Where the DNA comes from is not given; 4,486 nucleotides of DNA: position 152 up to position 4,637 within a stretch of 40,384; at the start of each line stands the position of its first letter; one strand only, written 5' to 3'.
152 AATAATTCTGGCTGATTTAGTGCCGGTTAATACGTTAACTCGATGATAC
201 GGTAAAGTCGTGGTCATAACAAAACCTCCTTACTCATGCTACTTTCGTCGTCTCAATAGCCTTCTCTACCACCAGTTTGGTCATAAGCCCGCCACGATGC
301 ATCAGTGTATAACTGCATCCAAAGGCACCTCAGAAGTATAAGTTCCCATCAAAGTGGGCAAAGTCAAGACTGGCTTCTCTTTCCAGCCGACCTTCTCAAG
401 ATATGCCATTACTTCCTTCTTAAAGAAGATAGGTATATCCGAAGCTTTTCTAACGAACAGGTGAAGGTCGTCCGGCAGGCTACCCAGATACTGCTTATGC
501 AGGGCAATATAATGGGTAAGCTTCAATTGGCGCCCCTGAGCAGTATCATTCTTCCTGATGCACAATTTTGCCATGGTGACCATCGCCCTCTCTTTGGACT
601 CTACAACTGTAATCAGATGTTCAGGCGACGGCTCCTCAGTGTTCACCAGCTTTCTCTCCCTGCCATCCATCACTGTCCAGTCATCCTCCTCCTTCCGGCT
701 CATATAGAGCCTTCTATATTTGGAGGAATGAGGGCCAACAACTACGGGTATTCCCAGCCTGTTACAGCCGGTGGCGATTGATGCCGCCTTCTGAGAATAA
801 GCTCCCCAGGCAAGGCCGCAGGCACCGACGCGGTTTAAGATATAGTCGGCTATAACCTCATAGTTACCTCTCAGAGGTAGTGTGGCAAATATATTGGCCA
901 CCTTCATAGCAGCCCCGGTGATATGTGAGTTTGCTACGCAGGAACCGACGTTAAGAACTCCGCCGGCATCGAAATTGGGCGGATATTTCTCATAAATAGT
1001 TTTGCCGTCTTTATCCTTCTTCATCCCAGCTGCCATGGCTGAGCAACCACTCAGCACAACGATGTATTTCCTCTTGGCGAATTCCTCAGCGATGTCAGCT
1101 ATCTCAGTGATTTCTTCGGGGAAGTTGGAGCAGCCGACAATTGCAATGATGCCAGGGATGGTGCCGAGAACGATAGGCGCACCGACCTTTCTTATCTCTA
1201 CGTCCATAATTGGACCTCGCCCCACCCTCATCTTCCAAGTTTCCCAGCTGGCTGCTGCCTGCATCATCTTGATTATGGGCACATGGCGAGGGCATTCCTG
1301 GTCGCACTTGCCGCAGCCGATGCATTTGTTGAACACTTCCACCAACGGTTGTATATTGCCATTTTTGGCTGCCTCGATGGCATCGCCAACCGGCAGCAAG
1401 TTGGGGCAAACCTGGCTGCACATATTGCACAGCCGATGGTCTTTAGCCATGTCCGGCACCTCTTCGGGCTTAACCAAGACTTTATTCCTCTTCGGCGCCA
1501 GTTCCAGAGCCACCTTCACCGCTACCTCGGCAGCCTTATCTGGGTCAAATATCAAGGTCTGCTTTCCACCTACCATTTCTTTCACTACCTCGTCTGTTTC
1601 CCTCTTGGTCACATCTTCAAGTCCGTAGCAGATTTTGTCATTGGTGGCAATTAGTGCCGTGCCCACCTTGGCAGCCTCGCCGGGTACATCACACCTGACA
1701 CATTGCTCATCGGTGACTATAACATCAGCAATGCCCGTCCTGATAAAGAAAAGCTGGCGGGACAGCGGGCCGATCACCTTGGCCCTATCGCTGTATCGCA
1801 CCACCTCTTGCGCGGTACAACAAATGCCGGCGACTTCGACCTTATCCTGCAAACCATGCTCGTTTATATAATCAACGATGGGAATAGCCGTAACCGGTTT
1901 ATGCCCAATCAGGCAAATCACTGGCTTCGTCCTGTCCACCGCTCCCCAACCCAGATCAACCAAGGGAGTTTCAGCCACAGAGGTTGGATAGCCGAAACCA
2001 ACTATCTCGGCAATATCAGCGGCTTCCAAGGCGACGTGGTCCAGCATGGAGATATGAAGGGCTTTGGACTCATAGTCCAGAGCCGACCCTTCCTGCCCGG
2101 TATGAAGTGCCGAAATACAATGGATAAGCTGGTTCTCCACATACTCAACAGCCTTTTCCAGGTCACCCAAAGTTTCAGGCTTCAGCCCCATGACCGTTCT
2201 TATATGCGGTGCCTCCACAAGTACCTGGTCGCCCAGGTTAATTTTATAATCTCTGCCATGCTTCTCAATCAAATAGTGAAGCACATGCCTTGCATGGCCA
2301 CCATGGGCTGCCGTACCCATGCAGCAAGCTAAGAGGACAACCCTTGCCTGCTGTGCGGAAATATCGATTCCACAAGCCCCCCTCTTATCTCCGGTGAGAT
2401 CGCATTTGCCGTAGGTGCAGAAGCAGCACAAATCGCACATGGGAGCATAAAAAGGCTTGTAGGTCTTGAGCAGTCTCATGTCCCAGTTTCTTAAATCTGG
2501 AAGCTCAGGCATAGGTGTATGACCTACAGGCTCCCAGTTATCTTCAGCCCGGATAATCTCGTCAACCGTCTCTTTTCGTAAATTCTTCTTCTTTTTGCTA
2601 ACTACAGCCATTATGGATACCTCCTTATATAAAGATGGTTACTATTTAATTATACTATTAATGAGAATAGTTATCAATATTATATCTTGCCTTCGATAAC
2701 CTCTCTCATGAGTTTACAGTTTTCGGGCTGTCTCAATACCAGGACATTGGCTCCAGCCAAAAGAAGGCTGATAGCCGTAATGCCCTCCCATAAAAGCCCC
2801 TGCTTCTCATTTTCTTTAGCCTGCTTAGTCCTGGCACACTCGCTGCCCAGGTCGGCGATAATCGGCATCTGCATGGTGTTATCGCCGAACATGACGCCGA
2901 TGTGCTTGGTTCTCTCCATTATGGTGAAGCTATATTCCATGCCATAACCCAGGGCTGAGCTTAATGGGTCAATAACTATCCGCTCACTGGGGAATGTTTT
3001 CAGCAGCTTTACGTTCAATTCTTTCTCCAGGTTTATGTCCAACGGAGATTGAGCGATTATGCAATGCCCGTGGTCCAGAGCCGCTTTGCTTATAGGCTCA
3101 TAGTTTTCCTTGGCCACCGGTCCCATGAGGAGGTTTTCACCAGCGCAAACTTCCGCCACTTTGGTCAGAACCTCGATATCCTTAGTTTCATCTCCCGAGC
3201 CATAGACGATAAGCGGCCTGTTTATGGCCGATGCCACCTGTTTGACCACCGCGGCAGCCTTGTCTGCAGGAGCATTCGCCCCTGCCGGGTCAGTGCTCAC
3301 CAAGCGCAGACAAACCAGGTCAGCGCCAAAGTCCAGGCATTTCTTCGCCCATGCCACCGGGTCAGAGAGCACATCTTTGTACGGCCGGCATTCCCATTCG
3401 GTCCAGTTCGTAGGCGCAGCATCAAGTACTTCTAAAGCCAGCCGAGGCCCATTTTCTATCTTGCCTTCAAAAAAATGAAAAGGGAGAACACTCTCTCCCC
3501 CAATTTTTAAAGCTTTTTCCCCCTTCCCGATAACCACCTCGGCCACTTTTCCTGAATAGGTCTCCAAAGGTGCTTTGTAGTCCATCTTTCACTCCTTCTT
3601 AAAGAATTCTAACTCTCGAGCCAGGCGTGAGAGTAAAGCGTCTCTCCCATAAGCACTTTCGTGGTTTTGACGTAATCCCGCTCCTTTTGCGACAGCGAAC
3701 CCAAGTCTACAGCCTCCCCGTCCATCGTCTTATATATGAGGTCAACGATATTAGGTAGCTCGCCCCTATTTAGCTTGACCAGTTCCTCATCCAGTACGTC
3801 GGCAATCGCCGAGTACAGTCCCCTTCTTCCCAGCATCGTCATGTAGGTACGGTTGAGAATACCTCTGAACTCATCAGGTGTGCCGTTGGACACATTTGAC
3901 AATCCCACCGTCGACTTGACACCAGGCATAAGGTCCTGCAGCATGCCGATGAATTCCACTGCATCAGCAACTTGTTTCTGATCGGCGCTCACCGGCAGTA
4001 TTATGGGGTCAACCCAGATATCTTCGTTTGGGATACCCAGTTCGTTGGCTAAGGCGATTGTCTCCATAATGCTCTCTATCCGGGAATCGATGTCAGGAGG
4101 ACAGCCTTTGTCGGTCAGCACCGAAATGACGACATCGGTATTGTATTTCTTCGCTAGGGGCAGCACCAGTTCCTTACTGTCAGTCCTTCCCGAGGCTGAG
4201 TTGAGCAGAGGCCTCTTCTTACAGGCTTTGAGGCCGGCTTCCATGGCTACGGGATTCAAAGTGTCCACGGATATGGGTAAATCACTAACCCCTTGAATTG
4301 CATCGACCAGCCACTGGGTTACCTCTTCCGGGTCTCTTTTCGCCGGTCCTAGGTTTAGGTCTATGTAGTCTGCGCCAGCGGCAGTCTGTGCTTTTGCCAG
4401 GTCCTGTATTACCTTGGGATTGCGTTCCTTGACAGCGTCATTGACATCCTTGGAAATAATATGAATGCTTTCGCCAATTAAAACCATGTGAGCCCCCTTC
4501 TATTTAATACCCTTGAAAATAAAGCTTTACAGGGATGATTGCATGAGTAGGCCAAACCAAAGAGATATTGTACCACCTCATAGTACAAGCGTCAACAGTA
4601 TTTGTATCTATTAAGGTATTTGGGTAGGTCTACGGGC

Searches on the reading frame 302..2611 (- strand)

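Call 40: search_protein_families(library=pfam, proteins=[window:302-2611:-], max_evalue=0.00001)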
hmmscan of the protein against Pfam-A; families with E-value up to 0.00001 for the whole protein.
window:302-2611:- (769 aa): 1 family
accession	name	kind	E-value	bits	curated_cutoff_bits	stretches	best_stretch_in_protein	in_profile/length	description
PF03063.25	Prismane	-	4.9e-66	223.9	27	2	147-633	124-486/513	Prismane/CO dehydrogenase family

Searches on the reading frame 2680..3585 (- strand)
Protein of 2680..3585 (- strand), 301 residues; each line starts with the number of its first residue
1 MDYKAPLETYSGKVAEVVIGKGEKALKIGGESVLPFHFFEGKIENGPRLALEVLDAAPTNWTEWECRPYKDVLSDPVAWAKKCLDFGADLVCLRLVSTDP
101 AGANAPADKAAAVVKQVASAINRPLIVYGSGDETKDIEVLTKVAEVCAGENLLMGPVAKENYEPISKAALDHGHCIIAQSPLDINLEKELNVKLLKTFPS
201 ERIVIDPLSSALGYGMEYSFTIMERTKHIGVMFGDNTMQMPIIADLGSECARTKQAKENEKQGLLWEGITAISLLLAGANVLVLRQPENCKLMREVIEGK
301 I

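Call 40: search_protein_families(library=pfam, proteins=[window:2680-3585:-], max_evalue=0.00001)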
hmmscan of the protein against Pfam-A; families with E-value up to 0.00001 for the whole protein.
window:2680-3585:- (301 aa): 1 family
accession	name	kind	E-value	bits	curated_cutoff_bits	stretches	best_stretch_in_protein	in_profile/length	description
PF03599.22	CdhD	-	3.1e-43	148.4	24.8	1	16-294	1-250/387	CO dehydrogenase/acetyl-CoA synthase delta subunit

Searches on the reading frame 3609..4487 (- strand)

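Call 40: search_protein_families(library=pfam, proteins=[window:3609-4487:-], max_evalue=0.00001)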
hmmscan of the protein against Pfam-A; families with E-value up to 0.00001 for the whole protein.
window:3609-4487:- (292 aa): 2 families
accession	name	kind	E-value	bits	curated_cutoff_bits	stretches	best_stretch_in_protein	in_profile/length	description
PF00809.28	Pterin_bind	-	1.4e-20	74.4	25.5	1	22-201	18-209/244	Pterin binding enzyme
PF03599.22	CdhD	-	9.6e-08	31.6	24.8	1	14-126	43-153/387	CO dehydrogenase/acetyl-CoA synthase delta subunit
